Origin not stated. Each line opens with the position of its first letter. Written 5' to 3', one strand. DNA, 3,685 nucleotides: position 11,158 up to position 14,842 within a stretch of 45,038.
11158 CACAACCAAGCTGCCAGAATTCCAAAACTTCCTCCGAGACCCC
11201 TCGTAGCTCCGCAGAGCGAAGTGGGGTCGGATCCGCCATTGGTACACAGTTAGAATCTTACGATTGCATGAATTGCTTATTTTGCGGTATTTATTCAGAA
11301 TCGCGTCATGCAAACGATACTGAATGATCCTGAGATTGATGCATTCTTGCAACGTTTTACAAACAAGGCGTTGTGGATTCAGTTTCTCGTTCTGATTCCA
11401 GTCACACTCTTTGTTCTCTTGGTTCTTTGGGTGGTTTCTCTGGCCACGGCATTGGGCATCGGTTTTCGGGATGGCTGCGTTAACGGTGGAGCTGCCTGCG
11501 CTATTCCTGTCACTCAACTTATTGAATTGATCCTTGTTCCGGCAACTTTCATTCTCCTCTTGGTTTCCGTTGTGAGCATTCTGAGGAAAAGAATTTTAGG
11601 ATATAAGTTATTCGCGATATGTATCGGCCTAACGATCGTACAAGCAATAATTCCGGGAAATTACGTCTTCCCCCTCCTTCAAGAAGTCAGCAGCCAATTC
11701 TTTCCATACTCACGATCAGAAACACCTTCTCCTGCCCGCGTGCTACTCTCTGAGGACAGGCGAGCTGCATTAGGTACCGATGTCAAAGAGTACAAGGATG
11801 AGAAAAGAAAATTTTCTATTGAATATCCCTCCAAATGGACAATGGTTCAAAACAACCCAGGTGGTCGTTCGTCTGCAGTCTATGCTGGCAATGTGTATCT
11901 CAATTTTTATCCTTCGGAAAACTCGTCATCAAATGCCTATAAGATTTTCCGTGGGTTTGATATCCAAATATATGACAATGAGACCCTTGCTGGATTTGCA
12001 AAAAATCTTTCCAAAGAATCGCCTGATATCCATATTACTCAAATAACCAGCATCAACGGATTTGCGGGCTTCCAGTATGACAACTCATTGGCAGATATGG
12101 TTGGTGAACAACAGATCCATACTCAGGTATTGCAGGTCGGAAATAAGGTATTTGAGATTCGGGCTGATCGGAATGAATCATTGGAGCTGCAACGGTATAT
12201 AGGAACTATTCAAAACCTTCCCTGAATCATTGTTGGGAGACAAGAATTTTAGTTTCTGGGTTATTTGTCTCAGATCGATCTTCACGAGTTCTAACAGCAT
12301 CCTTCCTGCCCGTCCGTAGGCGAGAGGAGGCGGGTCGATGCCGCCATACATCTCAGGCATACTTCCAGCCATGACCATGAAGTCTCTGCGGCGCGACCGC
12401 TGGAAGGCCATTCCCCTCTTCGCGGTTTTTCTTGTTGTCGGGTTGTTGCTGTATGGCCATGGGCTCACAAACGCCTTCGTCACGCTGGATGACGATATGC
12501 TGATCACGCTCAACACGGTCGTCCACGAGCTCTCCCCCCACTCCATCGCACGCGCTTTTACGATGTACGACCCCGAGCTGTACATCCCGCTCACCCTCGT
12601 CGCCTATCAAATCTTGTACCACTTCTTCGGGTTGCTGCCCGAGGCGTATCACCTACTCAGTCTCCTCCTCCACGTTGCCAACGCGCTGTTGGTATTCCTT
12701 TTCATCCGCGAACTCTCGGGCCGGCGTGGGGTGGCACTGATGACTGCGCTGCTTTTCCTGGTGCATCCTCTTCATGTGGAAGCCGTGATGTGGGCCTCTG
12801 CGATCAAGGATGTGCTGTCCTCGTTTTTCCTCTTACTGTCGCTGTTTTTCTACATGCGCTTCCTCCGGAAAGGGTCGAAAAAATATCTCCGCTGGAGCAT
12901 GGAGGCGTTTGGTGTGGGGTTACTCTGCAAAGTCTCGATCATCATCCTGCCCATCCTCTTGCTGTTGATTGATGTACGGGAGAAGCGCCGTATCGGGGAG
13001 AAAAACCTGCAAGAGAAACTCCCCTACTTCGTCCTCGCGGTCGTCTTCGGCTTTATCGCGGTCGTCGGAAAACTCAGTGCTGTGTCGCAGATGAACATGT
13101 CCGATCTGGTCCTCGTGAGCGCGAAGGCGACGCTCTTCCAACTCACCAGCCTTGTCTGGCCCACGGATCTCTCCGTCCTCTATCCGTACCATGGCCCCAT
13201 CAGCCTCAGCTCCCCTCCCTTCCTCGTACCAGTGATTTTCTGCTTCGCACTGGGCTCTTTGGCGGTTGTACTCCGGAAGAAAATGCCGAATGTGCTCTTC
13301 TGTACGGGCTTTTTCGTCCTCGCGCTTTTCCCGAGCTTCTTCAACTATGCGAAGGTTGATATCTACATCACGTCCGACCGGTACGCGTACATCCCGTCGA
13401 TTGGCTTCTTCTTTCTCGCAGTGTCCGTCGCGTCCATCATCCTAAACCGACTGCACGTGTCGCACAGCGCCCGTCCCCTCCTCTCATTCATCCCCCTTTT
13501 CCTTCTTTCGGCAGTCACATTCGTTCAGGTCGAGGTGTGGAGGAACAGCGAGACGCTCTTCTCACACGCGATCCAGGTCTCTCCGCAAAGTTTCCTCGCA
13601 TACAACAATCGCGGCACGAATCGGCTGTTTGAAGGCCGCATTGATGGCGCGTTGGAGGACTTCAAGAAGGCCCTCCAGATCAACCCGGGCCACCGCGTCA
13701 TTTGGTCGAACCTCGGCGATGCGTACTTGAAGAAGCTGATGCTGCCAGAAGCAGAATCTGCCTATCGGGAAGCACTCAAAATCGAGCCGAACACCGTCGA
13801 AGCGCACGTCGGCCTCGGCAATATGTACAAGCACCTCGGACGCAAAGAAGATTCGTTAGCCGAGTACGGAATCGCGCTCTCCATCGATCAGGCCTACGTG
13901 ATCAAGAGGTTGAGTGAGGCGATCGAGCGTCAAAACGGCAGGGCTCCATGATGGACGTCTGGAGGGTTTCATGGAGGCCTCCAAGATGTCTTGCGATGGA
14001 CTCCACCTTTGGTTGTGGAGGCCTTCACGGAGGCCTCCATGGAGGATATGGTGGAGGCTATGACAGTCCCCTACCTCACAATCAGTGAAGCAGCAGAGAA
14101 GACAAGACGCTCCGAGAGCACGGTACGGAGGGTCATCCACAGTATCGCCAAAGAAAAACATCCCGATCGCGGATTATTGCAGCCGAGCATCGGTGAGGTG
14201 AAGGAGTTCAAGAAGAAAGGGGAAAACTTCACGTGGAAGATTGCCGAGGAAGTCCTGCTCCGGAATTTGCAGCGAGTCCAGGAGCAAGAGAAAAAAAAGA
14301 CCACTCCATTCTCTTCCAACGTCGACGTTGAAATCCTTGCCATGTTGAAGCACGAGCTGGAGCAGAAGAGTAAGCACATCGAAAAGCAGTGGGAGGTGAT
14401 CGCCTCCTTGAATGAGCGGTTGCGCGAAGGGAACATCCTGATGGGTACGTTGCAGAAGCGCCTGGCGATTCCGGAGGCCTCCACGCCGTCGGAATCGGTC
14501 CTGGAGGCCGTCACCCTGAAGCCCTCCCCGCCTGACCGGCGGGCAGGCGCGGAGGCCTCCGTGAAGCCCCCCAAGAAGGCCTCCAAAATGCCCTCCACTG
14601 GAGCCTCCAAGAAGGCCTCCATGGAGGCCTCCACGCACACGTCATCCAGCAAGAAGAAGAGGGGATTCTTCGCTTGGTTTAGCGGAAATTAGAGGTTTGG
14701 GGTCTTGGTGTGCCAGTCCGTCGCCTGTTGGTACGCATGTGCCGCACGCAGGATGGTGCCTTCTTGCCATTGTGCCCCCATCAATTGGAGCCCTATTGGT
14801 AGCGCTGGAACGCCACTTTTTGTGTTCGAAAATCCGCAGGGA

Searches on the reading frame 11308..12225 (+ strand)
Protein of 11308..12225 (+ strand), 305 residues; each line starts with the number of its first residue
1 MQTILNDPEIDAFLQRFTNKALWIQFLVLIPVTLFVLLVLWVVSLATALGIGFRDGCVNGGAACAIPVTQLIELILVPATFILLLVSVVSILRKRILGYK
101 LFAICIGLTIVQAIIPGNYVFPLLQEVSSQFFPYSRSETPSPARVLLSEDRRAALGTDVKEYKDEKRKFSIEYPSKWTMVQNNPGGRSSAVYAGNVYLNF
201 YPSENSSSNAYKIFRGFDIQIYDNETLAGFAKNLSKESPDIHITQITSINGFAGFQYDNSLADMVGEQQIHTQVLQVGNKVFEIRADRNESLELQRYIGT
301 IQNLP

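Call 37: search_protein_families(library=pfam, proteins=[window:11308-12225:+], max_evalue=0.1)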
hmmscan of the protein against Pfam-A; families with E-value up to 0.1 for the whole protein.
window:11308-12225:+ (305 aa): 3 families
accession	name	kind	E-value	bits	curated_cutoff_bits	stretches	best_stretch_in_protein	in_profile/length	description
PF18933.6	PsbP_2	-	6.9e-05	23.4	27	1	158-249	43-124/184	PsbP-like protein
PF01789.22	PsbP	-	0.0014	19.1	23.5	1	158-186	2-30/155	PsbP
PF24283.1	DUF7471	-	0.059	13.8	27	1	77-125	11-59/86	Family of unknown function (DUF7471)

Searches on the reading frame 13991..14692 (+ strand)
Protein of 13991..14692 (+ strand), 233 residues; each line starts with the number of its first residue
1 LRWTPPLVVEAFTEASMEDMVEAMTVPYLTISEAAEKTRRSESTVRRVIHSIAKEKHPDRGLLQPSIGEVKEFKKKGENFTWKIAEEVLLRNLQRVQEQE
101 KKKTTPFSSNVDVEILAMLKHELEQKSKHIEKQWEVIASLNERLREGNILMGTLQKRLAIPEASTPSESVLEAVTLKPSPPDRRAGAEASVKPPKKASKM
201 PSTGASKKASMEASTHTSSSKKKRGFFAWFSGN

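Call 37: search_protein_families(library=pfam, proteins=[window:13991-14692:+], max_evalue=0.1)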
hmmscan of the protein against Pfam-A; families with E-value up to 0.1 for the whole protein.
window:13991-14692:+ (233 aa): 4 families
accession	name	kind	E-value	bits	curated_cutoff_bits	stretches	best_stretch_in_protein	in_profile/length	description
PF12728.13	HTH_17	-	0.0018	18.9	27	1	28-51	1-24/51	Helix-turn-helix domain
PF13384.12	HTH_23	-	0.0036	17.5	24.6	1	29-51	18-40/50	Homeodomain-like domain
PF13551.12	HTH_29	-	0.0037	17.8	28.1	1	30-55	14-39/64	Winged helix-turn helix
PF13542.12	HTH_Tnp_ISL3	-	0.092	12.7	27.4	0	30-52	28-50/51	Helix-turn-helix domain of transposase family ISL3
